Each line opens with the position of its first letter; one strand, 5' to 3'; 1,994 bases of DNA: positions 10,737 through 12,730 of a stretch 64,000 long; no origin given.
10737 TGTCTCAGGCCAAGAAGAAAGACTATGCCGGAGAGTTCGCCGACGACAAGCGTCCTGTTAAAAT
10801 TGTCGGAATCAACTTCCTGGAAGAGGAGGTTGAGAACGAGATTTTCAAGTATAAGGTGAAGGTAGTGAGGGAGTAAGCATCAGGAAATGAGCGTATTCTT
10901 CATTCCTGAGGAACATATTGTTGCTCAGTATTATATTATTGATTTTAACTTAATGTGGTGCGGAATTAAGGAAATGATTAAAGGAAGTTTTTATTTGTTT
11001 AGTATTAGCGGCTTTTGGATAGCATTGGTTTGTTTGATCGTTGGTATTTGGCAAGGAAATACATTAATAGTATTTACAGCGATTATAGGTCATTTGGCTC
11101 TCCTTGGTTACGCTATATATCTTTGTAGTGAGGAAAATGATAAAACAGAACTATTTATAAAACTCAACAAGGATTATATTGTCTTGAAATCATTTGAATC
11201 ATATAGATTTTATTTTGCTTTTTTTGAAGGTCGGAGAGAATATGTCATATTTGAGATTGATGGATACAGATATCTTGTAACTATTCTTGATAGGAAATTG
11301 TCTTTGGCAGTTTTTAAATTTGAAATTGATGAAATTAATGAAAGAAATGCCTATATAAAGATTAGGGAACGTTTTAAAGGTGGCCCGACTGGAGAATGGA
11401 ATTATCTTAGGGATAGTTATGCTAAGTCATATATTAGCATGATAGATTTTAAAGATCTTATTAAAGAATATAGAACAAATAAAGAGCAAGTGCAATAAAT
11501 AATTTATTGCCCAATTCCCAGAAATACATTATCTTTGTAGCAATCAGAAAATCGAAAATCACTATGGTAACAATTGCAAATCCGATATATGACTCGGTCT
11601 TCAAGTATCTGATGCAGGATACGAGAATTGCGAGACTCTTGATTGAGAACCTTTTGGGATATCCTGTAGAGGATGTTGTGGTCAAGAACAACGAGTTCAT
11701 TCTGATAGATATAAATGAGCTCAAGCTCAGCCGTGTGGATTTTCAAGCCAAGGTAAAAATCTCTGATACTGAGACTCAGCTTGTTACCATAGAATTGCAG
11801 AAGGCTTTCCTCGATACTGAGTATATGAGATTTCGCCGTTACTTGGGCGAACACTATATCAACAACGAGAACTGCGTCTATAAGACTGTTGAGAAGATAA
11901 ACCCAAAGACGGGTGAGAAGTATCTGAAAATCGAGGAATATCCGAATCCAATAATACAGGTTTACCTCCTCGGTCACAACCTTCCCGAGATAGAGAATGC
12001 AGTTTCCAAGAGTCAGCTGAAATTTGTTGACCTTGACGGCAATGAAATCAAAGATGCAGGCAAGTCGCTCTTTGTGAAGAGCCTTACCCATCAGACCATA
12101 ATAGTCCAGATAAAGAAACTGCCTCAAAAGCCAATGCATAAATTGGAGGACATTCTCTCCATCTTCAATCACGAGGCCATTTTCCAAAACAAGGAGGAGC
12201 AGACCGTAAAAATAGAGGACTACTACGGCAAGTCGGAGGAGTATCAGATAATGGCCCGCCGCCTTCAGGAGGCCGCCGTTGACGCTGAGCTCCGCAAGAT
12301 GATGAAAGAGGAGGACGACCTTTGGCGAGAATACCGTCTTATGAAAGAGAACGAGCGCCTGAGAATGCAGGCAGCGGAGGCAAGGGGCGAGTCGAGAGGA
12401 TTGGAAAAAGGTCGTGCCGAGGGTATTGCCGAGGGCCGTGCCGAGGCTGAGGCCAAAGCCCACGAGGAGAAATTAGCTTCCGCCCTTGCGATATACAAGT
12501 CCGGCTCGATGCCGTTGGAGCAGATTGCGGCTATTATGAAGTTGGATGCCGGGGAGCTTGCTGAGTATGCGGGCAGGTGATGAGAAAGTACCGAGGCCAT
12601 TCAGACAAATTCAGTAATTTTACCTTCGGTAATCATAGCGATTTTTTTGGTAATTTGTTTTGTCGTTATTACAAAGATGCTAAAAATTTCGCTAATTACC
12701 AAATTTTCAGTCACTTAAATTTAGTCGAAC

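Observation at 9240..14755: Accessory island of three promoter-headed units pairing PD-(D/E)XK nucleases with AT-rich multi-TM proteins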

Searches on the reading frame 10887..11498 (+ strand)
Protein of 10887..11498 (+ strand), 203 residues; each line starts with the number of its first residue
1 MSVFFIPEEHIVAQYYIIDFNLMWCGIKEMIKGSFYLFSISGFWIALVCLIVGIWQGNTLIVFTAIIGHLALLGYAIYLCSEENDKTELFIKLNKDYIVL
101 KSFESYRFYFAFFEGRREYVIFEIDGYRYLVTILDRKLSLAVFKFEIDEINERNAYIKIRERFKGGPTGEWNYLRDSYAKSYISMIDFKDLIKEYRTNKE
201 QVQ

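Call 9: search_protein_families(library=pfam, proteins=[window:10887-11498:+], max_evalue=0.01)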
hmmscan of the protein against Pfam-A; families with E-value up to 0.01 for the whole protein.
window:10887-11498:+ (203 aa): 0 families

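Call 10: search_protein_families(library=padloc, proteins=[window:10887-11498:+], max_evalue=0.01)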
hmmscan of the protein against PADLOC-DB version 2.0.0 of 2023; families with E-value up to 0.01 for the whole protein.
window:10887-11498:+ (203 aa): 0 families

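Call 11: search_protein_families(library=ncbifam, proteins=[window:10887-11498:+], max_evalue=1)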
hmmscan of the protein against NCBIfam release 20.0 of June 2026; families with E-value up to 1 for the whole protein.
window:10887-11498:+ (203 aa): 0 families

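Call 12: search_protein_families(library=pfam, proteins=[window:10887-11498:+], max_evalue=10)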
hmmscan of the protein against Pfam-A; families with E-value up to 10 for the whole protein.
window:10887-11498:+ (203 aa): 2 families
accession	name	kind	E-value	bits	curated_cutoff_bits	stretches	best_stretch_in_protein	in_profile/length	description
PF10003.15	DUF2244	-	0.08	13.1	27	1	36-104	13-79/138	Integral membrane protein (DUF2244)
PF17217.9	UPA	-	0.085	13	27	1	11-55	80-123/140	UPA domain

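Call 13: search_protein_families(library=phrogs, proteins=[window:10887-11498:+], max_evalue=0.1)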
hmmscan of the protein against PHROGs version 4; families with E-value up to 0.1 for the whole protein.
window:10887-11498:+ (203 aa): 1 family
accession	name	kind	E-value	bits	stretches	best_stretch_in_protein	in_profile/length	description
phrog_36981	-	unknown function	0.024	16.2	0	80-112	65-97/97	-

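Call 39: find_homologous_proteins(query=window:10887-11498:+, max_evalue=0.001)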
Query window:10887-11498:+ (203 aa): 1 proteins with E <= 0.001 among 62 candidates.
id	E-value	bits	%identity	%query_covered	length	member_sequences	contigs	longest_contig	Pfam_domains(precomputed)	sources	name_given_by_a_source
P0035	4.0e-115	401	100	89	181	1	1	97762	-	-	-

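Call 98: predict_structure(protein=window:10887-11498:+)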
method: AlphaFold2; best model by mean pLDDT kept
length: 203 residues; sequences in the alignment: 1
mean_pLDDT: 50.4   pTM: 0.36
mean pLDDT of the five models: 50.4, 49.3, 48.5, 42.3, 31.6
residues with pLDDT >= 90: 4; 70-90: 28; 50-70: 67; < 50: 104
segments of 3 or more residues with pLDDT < 50: 1-30, 80-117, 152-156, 175-203
pLDDT, mean of each block of 10 residues (from residue 1): 28 29 39 57 78 89 75 58 36 31 34 42 59 58 62 53 60 47 36 41 34
secondary structure, 60 per line:
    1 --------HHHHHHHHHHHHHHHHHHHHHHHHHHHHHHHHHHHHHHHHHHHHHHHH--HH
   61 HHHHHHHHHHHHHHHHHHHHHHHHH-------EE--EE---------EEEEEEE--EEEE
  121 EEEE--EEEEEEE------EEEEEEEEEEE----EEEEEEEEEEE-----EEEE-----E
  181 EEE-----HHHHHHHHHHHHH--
elements in order: H9-56 H59-85 E108-114 E117-124 E127-133 E140-150 E155-165 E171-174 E180-183 H189-201

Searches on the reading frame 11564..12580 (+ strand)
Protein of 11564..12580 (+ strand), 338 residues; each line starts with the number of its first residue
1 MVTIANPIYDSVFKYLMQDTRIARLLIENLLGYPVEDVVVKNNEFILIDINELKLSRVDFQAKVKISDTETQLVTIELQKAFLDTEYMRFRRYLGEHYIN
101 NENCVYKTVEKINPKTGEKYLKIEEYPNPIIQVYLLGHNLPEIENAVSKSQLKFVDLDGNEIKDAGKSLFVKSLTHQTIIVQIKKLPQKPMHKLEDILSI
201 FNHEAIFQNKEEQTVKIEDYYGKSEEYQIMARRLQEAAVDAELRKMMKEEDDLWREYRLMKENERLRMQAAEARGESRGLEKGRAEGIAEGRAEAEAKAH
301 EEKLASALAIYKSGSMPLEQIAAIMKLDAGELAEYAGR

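Call 9: search_protein_families(library=pfam, proteins=[window:11564-12580:+], max_evalue=0.01)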
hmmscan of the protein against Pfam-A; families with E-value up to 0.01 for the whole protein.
window:11564-12580:+ (338 aa): 0 families

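Call 10: search_protein_families(library=padloc, proteins=[window:11564-12580:+], max_evalue=0.01)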
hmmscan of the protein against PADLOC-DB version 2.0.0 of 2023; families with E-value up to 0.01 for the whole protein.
window:11564-12580:+ (338 aa): 0 families

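Call 11: search_protein_families(library=ncbifam, proteins=[window:11564-12580:+], max_evalue=1)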
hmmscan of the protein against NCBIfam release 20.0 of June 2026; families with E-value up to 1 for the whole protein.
window:11564-12580:+ (338 aa): 4 families
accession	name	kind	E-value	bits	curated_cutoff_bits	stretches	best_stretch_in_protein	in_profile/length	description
NF004270.2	PRK05687.2-1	equivalog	0.0015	18.1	180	1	261-301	56-96/223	flagellar assembly protein FliH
NF004266.1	PRK05687.1-1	equivalog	0.0046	16.5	260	1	240-309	21-91/230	flagellar assembly protein FliH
TIGR01784.1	T_den_put_tspse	subfamily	0.01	15.7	52.1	1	10-94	3-87/273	Rpn family recombination-promoting nuclease/putative transposase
NF004267.1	PRK05687.1-3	equivalog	0.025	13.7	293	1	268-312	80-124/266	flagellar assembly protein FliH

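Call 12: search_protein_families(library=pfam, proteins=[window:11564-12580:+], max_evalue=10)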
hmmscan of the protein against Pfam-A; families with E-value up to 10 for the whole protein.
window:11564-12580:+ (338 aa): 2 families
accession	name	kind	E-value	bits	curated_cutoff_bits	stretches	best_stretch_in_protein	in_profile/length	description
PF15058.11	Speriolin_N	-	0.03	14.7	27.9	1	241-295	12-64/228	Speriolin N terminus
PF24656.1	CEPT76_peptidase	-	0.2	12.2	27.8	1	164-213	60-102/121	CEP76 peptidase-like domain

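Call 13: search_protein_families(library=phrogs, proteins=[window:11564-12580:+], max_evalue=0.1)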
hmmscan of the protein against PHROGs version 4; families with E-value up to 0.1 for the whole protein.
window:11564-12580:+ (338 aa): 1 family
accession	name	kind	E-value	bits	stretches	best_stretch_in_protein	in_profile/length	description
phrog_3300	-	integration and excision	2.9e-05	24.7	1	9-334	8-309/313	transposase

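Call 40: find_homologous_proteins(query=window:11564-12580:+, max_evalue=0.001)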
Query window:11564-12580:+ (338 aa): 3854 proteins with E <= 0.001 among 7415 candidates; the best 120 are listed.
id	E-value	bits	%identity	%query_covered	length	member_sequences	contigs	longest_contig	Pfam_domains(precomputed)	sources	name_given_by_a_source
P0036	5.8e-177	606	86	99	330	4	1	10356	PF27070.1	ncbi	-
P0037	5.4e-156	537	79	99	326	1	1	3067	-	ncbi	-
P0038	2.0e-139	482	79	82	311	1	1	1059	-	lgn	-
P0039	2.3e-128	446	65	99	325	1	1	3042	PF27070.1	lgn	-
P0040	1.2e-116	408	63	99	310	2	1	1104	-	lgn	-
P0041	4.7e-90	320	53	86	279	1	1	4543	-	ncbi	-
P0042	1.3e-80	289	47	98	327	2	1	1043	-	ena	-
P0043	4.5e-80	287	49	98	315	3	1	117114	PF27070.1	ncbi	-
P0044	8.2e-46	175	37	98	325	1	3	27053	-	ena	-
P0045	1.4e-45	174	37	98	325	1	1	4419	-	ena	-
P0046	1.4e-45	174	37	98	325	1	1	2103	-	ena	-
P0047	2.1e-45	174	37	98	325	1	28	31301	-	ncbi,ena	-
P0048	2.1e-45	174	37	98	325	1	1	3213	-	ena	-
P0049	6.0e-45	172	37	98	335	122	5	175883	-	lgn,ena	-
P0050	1.5e-44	171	37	99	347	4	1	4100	-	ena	-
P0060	9.3e-44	168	37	100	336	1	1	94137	PF27070.1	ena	-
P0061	1.1e-43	168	37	100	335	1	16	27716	PF27070.1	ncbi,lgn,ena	-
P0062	1.1e-43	168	37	100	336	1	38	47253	PF27070.1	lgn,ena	-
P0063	1.2e-43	168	37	100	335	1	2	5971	PF27070.1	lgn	-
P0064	1.2e-43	168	37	100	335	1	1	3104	PF27070.1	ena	-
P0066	1.6e-43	167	37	100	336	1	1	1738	PF27070.1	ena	-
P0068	2.0e-43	167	37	100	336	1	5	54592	PF27070.1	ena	-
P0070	2.6e-43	167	37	100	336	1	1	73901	PF27070.1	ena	-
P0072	3.7e-43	166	37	100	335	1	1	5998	PF27070.1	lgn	-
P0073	3.8e-43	166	37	100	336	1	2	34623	PF27070.1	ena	-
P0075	4.6e-43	166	37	100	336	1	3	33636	PF27070.1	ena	-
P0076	4.8e-43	166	37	100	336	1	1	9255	PF27070.1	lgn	-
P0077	4.9e-43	166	37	100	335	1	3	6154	PF27070.1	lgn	-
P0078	5.1e-43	166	37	100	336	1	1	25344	PF27070.1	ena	-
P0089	9.6e-43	165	37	98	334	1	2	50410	PF27070.1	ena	-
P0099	2.1e-42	164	37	100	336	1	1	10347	PF27070.1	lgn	-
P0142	8.4e-42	162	36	100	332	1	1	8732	PF27070.1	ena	-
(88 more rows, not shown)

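Call 42: find_encoding_contigs(protein=P0036, flank=8000, max_places=4)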
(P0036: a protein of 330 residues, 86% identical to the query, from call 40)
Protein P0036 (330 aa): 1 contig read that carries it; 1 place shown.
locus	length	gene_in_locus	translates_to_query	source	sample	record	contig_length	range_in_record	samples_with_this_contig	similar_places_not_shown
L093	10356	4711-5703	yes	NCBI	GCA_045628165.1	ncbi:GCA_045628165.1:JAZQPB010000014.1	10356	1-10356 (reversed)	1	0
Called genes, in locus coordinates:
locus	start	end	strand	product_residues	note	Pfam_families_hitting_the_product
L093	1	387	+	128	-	?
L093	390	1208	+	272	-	PF00929:RNase_T, PF13482:RNase_H_2 (faint), PF20600:ExoX-like_C (weak)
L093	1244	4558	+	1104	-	PF00580:UvrD-helicase, PF13245:AAA_19 (faint), PF13361:UvrD_C (weak), PF13538:UvrD_C_2 (faint)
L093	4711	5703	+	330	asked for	PF27070:HTH_Rpn_C (weak)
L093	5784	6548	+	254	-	PF03781:FGE-sulfatase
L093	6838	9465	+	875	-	PF01411:tRNA-synt_2c, PF07973:tRNA_SAD, PF02272:DHHA1 (weak)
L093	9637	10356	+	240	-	?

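Call 43: find_encoding_contigs(protein=P0043, flank=7000, max_places=3)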
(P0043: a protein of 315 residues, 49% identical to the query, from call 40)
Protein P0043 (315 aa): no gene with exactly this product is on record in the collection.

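Call 44: find_encoding_contigs(protein=P0037, flank=7000, max_places=3)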
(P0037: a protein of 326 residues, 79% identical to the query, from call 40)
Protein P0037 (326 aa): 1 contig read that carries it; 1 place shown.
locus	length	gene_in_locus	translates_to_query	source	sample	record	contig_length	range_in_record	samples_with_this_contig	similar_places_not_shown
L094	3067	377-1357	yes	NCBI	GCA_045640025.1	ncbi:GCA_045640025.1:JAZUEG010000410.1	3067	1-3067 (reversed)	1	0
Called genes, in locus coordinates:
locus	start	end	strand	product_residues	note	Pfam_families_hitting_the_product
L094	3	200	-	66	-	?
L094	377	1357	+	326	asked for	-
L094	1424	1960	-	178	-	PF01842:ACT (weak), PF22629:ACT_AHAS_ss, PF10369:ALS_ss_C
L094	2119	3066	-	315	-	?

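Call 81: search_solved_structures(query=A2, max_evalue=1, show_alignments=1)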
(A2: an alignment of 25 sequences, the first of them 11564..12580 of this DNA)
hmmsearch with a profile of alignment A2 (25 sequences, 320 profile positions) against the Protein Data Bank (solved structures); distinct sequences matched with E-value up to 1: 3.
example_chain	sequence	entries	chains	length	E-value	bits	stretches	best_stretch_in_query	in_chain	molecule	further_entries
8vd6_A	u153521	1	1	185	2.6e-10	43.4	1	282-320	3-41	CAP REPEAT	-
7th0_A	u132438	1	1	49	0.0074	18.9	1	281-318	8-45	Recombination-promoting nuclease RpnA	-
2lvs_A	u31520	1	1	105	0.079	15.5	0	261-316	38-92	Putative uncharacterized protein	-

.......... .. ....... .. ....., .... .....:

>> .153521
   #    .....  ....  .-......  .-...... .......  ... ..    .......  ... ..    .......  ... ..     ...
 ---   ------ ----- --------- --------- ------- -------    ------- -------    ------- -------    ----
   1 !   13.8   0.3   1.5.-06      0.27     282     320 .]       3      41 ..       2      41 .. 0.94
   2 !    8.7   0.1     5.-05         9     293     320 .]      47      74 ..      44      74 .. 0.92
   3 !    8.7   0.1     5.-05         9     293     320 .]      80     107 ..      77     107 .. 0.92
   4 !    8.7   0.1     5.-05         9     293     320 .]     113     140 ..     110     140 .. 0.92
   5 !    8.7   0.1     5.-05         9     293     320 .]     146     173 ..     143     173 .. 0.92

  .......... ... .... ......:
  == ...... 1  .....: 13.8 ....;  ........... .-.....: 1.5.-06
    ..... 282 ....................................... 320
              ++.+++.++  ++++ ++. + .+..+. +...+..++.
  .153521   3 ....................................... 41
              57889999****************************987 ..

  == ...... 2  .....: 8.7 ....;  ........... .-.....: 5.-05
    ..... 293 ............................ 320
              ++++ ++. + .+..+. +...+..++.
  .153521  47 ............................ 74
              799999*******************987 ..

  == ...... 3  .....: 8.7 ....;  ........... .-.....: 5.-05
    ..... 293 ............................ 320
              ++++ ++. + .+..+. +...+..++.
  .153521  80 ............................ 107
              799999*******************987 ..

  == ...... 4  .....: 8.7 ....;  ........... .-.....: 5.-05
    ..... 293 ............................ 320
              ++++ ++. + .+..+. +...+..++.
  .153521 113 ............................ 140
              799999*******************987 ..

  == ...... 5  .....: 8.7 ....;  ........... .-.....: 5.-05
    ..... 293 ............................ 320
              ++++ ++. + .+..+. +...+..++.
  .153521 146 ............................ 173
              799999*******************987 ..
